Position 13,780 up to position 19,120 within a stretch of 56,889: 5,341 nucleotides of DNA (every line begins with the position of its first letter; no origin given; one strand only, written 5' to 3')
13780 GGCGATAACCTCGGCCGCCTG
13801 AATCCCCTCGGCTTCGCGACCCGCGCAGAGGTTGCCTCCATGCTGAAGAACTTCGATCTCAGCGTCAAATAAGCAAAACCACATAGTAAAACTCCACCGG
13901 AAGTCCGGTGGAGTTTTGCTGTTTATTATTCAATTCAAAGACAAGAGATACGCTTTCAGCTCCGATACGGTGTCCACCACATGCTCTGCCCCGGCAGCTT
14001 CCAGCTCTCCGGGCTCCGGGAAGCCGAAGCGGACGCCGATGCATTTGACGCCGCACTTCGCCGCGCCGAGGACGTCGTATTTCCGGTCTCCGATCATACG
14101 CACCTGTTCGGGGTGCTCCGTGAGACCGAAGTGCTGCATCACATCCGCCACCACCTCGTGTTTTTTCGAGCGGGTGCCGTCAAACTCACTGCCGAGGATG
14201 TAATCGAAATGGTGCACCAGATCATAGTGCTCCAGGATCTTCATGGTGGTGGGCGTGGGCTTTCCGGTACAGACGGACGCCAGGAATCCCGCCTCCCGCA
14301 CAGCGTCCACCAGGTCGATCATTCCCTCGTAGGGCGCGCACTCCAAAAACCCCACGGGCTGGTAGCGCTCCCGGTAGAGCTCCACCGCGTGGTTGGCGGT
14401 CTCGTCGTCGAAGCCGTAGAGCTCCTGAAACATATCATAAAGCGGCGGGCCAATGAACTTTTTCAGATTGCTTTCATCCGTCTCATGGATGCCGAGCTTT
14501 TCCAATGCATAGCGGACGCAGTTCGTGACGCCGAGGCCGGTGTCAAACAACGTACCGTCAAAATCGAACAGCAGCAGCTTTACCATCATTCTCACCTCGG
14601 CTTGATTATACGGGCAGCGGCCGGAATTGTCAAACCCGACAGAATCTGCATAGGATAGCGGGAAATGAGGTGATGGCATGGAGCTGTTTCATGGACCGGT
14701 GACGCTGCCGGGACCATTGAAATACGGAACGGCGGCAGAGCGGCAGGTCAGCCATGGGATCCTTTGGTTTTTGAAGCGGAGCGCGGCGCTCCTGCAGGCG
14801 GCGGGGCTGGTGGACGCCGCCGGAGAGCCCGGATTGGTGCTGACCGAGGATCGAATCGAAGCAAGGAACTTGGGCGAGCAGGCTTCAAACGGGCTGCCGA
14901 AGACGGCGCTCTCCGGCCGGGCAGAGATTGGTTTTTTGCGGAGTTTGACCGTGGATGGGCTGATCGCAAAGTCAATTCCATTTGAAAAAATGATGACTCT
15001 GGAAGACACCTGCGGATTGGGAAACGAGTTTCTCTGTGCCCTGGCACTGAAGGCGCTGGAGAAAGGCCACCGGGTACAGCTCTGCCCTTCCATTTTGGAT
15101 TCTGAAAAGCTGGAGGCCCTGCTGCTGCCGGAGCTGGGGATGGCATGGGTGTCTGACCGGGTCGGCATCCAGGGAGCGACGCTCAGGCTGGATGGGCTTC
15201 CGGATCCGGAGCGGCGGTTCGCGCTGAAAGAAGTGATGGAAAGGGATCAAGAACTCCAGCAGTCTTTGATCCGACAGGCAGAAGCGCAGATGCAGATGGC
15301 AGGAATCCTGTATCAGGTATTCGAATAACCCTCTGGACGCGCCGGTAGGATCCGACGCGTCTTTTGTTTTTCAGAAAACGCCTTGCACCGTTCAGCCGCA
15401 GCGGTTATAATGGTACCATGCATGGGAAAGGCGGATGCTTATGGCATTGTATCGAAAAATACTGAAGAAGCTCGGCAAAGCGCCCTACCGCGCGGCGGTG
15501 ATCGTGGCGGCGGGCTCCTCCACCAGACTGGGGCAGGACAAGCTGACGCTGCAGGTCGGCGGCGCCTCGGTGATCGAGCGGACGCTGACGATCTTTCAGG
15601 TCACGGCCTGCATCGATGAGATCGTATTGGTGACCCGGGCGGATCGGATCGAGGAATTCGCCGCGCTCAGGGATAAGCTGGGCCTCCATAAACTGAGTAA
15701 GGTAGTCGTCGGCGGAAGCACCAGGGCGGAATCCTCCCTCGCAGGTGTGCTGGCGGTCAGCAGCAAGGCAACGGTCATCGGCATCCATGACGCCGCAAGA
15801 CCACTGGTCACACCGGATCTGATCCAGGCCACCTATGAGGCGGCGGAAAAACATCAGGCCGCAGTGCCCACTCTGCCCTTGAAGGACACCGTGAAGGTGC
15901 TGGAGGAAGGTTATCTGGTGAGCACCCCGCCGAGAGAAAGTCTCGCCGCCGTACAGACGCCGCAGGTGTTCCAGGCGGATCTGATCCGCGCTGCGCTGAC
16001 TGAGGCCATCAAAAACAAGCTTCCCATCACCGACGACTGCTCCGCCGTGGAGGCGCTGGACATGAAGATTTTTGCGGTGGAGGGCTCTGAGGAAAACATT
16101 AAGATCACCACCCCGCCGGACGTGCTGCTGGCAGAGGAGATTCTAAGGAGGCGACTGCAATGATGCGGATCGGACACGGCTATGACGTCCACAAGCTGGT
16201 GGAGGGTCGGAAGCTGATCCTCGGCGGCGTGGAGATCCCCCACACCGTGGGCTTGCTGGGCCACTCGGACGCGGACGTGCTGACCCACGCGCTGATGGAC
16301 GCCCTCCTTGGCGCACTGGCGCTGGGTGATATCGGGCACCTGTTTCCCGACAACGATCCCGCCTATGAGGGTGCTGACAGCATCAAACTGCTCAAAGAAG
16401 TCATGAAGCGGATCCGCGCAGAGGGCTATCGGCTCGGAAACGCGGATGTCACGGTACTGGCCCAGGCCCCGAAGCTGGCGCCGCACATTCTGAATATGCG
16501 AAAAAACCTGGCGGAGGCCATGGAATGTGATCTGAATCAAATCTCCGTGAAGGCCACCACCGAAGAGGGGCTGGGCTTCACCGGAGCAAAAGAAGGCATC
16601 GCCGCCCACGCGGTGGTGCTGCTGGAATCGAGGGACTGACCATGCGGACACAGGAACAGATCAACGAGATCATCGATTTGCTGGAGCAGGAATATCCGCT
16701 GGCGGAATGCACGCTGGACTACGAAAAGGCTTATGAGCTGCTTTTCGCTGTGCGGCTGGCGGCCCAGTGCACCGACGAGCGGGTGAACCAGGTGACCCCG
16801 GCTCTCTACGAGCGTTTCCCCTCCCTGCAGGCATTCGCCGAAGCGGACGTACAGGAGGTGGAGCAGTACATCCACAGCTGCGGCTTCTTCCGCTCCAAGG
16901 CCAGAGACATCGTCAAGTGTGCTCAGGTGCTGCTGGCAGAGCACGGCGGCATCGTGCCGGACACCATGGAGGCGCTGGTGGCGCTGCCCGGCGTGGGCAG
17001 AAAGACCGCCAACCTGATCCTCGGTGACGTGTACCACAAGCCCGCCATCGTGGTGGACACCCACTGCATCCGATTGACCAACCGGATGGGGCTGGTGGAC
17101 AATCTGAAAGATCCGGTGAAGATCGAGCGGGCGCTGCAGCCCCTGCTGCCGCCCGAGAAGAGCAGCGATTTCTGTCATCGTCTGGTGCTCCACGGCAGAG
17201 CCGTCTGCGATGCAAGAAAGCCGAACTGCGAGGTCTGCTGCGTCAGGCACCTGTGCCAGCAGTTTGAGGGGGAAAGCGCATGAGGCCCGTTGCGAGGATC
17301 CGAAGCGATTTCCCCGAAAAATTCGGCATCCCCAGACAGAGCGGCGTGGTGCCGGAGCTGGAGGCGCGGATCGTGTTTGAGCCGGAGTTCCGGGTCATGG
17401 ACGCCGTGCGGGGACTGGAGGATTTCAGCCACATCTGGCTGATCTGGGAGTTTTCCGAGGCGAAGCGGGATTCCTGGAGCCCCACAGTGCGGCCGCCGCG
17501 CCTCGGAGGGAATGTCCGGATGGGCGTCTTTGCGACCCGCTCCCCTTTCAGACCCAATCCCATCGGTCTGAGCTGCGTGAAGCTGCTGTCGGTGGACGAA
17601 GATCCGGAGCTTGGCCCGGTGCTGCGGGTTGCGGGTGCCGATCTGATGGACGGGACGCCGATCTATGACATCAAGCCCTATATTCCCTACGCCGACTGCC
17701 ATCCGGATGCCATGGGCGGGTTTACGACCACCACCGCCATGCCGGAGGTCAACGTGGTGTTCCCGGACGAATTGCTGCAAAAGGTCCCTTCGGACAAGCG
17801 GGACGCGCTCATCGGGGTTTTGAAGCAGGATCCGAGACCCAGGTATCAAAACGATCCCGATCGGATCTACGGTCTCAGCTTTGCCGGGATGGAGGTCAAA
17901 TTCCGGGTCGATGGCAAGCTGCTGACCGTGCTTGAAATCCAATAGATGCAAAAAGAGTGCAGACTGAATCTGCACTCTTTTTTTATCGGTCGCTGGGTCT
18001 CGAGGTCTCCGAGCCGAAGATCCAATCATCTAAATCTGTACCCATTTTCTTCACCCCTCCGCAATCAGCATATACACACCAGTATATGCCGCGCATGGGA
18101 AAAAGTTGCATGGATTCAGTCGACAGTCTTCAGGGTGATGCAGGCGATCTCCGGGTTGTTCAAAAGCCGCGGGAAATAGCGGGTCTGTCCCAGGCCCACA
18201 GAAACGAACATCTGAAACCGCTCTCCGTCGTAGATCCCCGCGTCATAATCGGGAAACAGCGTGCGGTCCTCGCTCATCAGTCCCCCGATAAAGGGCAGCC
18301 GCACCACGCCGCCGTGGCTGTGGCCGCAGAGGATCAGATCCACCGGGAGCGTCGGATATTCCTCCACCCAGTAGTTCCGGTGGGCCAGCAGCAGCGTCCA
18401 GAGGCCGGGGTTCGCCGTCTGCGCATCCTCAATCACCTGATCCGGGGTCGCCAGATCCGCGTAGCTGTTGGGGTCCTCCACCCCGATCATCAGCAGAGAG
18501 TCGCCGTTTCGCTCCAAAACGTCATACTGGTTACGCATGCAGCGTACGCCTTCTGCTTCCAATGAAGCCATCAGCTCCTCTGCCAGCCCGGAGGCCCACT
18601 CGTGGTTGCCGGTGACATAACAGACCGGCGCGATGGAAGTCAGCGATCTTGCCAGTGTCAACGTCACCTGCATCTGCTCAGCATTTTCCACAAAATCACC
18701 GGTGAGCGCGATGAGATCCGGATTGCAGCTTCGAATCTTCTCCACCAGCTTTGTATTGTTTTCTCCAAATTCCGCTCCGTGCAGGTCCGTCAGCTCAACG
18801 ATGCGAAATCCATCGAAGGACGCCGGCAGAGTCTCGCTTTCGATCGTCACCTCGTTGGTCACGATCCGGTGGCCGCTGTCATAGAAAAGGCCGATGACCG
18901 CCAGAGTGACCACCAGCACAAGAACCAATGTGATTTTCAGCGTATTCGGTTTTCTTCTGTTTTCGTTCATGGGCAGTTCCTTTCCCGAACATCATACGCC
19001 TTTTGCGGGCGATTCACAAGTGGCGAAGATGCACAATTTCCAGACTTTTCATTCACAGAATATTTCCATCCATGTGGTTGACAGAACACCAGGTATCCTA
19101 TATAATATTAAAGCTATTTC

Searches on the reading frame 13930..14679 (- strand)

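Call 11: search_protein_families(library=pfam, proteins=[window:13930-14679:-], max_evalue=0.001)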
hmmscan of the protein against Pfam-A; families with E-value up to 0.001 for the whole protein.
window:13930-14679:- (249 aa): 4 families
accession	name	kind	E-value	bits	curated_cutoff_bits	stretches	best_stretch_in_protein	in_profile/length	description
PF13419.12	HAD_2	-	1.5e-30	107.1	23.8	1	36-216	1-178/178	Haloacid dehalogenase-like hydrolase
PF00702.32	Hydrolase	-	8.1e-20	72.5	26.4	1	33-210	1-191/191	haloacid dehalogenase-like hydrolase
PF12710.13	HAD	-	2.5e-13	51.3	27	1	37-203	2-185/189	haloacid dehalogenase-like hydrolase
PF13242.12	Hydrolase_like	-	2.2e-10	40.7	22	1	183-241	16-75/75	HAD-hyrolase-like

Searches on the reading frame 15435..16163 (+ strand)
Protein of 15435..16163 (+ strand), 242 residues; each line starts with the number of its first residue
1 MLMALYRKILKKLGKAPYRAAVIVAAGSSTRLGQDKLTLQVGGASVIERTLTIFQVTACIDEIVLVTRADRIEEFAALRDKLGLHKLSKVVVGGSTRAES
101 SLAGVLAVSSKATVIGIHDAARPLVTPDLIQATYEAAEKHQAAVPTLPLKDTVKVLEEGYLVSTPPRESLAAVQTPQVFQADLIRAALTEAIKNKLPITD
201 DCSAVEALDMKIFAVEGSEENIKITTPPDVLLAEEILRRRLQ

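Call 12: search_protein_families(library=pfam, proteins=[window:15435-16163:+], max_evalue=0.001)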
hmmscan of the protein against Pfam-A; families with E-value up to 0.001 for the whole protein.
window:15435-16163:+ (242 aa): 2 families
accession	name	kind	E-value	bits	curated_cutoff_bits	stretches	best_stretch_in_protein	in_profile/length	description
PF01128.25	IspD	-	4.9e-55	187.1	27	1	20-239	2-221/221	2-C-methyl-D-erythritol 4-phosphate cytidylyltransferase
PF12804.13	NTP_transf_3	-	1.3e-14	55.1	27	1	21-146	1-122/160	MobA-like NTP transferase domain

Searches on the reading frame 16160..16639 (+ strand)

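Call 12: search_protein_families(library=pfam, proteins=[window:16160-16639:+], max_evalue=0.001)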
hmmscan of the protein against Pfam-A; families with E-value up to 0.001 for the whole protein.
window:16160-16639:+ (159 aa): 1 family
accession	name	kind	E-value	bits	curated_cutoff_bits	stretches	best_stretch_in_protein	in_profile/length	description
PF02542.21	YgbB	-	1.8e-72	243.2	26.7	1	2-155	1-154/155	YgbB family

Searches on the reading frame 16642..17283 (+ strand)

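Call 12: search_protein_families(library=pfam, proteins=[window:16642-17283:+], max_evalue=0.001)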
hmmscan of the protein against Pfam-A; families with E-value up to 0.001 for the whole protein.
window:16642-17283:+ (213 aa): 2 families
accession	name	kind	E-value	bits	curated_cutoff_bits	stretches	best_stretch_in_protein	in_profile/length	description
PF00730.31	HhH-GPD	-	4.5e-25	88.5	26.2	1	39-171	5-108/108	HhH-GPD superfamily base excision DNA repair protein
PF00633.29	HHH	-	2.4e-09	37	24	1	101-127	2-28/30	Helix-hairpin-helix motif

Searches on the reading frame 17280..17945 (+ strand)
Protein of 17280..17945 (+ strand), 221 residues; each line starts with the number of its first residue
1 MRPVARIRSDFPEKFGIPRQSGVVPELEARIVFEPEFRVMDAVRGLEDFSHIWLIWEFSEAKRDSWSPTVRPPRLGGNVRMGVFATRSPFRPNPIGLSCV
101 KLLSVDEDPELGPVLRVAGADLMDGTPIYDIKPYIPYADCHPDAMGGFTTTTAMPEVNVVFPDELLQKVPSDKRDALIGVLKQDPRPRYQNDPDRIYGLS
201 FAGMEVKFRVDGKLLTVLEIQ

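Call 12: search_protein_families(library=pfam, proteins=[window:17280-17945:+], max_evalue=0.001)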
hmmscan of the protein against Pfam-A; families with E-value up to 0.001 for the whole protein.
window:17280-17945:+ (221 aa): 2 families
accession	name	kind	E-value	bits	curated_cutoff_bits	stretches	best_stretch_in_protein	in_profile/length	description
PF01980.22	TrmO_N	-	5.3e-47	159.3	26.8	1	16-139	1-116/116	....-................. O N-terminal domain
PF18389.7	TrmO_C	-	7.6e-12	45.6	27.1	1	157-211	3-65/65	TrmO C-terminal domain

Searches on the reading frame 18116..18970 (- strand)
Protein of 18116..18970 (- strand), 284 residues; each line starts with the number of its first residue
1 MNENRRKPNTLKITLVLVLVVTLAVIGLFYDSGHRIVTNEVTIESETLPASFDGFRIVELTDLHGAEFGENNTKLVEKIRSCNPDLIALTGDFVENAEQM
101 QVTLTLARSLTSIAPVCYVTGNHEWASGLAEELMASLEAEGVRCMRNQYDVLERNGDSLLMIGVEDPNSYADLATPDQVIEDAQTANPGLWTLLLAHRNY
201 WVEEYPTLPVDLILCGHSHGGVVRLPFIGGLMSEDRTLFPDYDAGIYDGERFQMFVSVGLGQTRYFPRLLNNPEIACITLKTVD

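Call 12: search_protein_families(library=pfam, proteins=[window:18116-18970:-], max_evalue=0.001)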
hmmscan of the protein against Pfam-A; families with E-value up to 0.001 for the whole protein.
window:18116-18970:- (284 aa): 2 families
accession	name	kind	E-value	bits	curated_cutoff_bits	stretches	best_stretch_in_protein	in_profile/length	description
PF00149.33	Metallophos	-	5.8e-13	50.1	21.5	1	55-220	1-190/191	Calcineurin-like phosphoesterase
PF12850.12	Metallophos_2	-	8.9e-09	36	27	1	56-219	2-117/154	Calcineurin-like phosphoesterase superfamily domain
